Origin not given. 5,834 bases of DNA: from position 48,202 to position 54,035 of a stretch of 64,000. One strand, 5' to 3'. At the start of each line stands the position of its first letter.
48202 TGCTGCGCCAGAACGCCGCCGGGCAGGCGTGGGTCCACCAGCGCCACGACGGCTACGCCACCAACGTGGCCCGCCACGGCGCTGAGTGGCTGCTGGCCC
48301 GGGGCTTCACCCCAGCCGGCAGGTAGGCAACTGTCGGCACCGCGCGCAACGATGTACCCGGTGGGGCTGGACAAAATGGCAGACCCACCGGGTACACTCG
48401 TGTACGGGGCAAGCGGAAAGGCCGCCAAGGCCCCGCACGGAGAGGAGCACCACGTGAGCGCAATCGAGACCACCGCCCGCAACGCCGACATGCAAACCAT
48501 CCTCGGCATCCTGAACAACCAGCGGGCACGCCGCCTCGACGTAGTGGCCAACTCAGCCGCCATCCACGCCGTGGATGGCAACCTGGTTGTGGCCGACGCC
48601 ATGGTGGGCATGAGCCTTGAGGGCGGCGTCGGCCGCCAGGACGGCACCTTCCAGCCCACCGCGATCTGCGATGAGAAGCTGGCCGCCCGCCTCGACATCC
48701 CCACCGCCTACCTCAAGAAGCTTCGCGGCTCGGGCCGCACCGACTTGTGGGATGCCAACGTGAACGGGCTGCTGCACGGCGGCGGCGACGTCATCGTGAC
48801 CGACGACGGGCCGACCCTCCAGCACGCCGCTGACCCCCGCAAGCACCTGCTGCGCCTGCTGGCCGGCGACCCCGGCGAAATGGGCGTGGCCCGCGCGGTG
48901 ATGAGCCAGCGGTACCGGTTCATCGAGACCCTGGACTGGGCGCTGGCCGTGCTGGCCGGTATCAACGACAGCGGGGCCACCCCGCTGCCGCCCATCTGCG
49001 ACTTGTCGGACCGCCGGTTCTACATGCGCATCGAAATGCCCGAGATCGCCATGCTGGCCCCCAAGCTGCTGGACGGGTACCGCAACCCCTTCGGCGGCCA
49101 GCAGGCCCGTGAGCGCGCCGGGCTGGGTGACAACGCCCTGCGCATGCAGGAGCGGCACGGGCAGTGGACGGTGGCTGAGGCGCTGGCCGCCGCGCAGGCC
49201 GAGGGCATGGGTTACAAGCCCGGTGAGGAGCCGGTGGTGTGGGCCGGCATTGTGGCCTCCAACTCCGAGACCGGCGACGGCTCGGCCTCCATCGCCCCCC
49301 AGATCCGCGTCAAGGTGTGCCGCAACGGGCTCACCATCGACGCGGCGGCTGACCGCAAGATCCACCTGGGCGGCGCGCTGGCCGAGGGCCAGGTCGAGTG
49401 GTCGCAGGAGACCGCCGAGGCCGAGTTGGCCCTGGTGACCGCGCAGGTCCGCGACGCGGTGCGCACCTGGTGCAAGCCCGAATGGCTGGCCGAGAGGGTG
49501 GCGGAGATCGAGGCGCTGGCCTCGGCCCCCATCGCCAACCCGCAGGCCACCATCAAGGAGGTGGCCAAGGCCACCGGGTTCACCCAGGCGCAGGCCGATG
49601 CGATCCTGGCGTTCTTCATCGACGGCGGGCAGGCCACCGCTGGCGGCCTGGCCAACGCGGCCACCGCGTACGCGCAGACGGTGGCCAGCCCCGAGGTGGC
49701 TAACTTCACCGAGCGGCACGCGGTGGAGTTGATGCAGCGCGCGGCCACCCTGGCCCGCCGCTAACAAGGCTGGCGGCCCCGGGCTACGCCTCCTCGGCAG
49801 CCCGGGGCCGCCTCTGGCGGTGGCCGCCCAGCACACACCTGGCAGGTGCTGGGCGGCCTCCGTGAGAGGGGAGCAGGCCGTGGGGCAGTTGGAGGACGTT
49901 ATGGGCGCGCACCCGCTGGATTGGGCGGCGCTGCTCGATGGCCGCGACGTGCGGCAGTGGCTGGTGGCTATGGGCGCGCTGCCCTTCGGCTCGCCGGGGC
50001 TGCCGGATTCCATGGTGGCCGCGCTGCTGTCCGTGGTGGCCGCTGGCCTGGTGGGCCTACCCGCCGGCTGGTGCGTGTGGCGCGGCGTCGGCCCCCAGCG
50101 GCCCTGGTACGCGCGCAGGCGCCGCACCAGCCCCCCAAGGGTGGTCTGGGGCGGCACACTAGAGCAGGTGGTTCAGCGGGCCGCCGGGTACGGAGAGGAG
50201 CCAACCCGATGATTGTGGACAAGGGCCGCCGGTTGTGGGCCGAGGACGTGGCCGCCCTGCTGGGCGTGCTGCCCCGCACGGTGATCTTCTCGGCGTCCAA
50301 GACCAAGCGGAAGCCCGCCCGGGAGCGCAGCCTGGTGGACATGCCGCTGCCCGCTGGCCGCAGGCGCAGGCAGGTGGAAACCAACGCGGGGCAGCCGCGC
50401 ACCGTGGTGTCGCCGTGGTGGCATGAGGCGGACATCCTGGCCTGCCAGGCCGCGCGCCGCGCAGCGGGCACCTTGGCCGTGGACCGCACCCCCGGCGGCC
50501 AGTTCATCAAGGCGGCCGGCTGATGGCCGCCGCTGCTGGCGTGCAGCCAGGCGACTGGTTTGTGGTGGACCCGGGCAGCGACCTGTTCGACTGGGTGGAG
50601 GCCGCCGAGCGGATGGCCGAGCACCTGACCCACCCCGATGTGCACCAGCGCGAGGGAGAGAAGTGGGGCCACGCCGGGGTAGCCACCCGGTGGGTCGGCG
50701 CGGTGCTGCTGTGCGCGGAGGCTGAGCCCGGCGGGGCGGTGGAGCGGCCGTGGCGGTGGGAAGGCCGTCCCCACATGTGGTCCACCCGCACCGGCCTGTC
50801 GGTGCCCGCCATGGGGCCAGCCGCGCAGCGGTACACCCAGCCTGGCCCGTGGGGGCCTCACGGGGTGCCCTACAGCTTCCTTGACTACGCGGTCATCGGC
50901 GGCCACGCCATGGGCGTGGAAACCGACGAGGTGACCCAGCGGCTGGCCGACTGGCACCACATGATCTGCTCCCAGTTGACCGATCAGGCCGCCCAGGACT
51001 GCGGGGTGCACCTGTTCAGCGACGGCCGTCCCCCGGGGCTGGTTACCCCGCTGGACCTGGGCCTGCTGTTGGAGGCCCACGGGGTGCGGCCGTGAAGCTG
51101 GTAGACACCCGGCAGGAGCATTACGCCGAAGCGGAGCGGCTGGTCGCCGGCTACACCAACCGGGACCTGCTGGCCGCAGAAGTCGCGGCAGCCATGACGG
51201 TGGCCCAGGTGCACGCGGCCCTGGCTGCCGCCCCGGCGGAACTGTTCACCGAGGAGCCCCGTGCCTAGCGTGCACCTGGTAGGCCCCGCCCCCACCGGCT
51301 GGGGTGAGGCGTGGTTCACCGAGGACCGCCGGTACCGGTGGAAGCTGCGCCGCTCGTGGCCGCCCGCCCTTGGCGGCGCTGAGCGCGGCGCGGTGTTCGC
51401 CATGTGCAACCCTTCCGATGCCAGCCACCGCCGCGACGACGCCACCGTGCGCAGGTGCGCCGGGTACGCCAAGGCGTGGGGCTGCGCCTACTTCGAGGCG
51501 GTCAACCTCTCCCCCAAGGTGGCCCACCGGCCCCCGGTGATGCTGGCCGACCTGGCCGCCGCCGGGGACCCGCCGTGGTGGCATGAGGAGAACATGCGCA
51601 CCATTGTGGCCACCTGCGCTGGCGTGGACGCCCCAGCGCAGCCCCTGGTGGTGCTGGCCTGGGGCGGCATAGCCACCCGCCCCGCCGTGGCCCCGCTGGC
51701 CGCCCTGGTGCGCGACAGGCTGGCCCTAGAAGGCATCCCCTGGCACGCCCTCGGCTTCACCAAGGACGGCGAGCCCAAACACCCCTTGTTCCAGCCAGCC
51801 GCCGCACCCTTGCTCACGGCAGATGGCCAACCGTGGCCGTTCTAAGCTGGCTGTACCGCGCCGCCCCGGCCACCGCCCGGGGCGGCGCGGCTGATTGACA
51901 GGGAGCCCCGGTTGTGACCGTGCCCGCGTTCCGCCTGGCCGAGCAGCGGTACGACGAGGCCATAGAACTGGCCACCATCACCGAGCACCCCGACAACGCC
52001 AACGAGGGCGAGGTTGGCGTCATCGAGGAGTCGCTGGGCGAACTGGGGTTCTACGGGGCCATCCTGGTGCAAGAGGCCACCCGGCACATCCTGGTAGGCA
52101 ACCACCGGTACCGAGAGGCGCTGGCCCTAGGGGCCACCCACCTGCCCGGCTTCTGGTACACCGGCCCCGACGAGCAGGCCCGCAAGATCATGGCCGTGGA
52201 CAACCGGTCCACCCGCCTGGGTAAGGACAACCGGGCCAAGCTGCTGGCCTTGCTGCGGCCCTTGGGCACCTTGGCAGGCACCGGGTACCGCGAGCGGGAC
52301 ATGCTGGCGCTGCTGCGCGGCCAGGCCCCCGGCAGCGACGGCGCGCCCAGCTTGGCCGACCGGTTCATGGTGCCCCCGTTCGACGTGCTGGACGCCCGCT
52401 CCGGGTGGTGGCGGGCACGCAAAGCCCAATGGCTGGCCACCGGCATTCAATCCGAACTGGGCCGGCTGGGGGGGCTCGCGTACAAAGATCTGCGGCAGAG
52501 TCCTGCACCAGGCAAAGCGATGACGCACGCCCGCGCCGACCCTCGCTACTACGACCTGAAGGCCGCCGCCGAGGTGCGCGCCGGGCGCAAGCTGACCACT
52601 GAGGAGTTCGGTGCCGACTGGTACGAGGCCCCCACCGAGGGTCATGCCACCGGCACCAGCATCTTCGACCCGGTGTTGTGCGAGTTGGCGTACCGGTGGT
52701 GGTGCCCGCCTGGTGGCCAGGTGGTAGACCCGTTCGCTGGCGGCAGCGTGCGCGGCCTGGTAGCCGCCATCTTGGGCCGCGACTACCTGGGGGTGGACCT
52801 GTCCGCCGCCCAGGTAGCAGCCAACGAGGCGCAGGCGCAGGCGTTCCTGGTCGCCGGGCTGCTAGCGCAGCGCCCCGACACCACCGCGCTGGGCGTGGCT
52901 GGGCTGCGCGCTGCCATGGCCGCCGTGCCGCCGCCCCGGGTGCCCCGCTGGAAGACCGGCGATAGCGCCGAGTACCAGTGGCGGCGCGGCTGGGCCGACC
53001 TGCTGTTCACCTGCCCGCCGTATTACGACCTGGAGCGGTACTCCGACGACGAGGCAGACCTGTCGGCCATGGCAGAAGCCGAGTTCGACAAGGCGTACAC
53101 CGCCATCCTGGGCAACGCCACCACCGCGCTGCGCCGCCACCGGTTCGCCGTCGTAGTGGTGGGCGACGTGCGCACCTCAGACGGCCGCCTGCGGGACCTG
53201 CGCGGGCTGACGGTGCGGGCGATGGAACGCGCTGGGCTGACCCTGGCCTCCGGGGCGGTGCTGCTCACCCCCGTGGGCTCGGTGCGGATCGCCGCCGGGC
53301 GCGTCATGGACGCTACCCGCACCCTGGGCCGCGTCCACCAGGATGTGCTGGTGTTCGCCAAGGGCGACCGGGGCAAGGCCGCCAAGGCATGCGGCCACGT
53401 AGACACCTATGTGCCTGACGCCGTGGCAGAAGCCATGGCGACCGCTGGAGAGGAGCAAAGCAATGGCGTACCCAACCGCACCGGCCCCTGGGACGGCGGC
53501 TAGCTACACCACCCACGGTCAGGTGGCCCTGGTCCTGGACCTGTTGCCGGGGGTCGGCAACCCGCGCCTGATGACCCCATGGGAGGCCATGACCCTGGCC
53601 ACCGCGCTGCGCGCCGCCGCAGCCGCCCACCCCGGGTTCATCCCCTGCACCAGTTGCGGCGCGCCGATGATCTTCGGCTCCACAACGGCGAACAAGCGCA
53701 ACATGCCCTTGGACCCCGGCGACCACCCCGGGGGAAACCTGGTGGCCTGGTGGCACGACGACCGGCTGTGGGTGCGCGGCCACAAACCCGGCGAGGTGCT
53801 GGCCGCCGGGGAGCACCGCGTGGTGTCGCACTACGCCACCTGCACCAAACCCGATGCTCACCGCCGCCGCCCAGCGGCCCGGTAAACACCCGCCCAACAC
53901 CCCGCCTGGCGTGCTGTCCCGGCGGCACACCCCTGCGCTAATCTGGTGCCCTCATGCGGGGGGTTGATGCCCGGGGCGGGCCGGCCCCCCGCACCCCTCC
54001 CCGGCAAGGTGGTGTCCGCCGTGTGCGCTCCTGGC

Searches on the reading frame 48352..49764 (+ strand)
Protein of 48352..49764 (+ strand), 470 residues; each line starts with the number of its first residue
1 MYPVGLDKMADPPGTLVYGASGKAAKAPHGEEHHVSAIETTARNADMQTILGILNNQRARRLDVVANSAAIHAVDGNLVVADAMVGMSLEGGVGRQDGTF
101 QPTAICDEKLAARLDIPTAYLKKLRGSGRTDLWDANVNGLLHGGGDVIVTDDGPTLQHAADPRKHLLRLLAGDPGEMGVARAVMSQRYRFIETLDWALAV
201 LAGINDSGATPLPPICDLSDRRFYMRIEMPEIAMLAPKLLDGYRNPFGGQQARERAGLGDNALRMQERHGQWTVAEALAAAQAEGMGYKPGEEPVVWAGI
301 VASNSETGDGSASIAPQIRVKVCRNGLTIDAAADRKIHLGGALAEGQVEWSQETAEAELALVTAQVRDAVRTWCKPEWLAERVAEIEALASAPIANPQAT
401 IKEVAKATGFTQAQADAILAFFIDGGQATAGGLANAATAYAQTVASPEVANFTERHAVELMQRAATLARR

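Call 15: search_protein_families(library=pfam, proteins=[window:48352-49764:+], max_evalue=0.01)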
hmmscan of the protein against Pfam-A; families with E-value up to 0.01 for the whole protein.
window:48352-49764:+ (470 aa): 0 families

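Call 34: search_protein_families(library=phrogs, proteins=[window:48352-49764:+], max_evalue=0.01)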
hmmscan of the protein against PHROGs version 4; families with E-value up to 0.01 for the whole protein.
window:48352-49764:+ (470 aa): 1 family
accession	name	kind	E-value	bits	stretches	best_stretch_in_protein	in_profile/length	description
phrog_1362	-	unknown function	3.3e-67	228.3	2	274-466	188-388/391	-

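Call 65: search_protein_families(library=ncbifam, proteins=[window:48454-49764:+], max_evalue=0.01)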
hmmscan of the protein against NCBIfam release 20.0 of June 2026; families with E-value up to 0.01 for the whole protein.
window:48454-49764:+ (436 aa): 0 families

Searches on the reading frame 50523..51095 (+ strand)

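Call 34: search_protein_families(library=phrogs, proteins=[window:50523-51095:+], max_evalue=0.01)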
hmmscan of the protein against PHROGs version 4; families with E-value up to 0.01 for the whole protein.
window:50523-51095:+ (190 aa): 1 family
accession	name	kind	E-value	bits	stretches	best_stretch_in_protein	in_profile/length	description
phrog_1128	-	moron, auxiliary metabolic gene and host takeover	4.8e-05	23.7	1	114-180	108-165/381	enoyl-CoA hydratase/carnithine racemase-like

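Call 39: search_protein_families(library=pfam, proteins=[window:50523-51095:+], max_evalue=0.01)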
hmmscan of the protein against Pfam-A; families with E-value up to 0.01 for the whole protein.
window:50523-51095:+ (190 aa): 0 families

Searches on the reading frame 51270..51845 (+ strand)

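Call 34: search_protein_families(library=phrogs, proteins=[window:51270-51845:+], max_evalue=0.01)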
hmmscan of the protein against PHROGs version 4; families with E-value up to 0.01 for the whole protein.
window:51270-51845:+ (191 aa): 1 family
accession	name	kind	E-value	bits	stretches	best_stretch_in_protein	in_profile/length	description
phrog_3230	-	unknown function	2.9e-31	109.5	1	13-182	10-161/167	-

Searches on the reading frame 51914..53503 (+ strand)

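Call 15: search_protein_families(library=pfam, proteins=[window:51914-53503:+], max_evalue=0.01)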
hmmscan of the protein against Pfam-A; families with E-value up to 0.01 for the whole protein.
window:51914-53503:+ (529 aa): 1 family
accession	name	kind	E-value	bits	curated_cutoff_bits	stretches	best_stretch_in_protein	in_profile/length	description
PF01555.25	N6_N4_Mtase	-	4.5e-06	27.2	26.7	1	262-301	177-216/221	DNA methylase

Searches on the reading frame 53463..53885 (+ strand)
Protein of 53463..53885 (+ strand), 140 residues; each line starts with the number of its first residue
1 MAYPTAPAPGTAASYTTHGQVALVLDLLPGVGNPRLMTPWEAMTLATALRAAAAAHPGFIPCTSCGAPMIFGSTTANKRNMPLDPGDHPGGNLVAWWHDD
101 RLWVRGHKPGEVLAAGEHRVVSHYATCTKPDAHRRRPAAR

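Call 34: search_protein_families(library=phrogs, proteins=[window:53463-53885:+], max_evalue=0.01)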
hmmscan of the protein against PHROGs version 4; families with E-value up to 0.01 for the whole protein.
window:53463-53885:+ (140 aa): 1 family
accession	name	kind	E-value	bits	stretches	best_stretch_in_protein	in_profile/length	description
phrog_5984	-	unknown function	3.1e-10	41.6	1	59-137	7-88/90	-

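Call 39: search_protein_families(library=pfam, proteins=[window:53463-53885:+], max_evalue=0.01)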
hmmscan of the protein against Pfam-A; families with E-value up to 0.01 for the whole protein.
window:53463-53885:+ (140 aa): 0 families
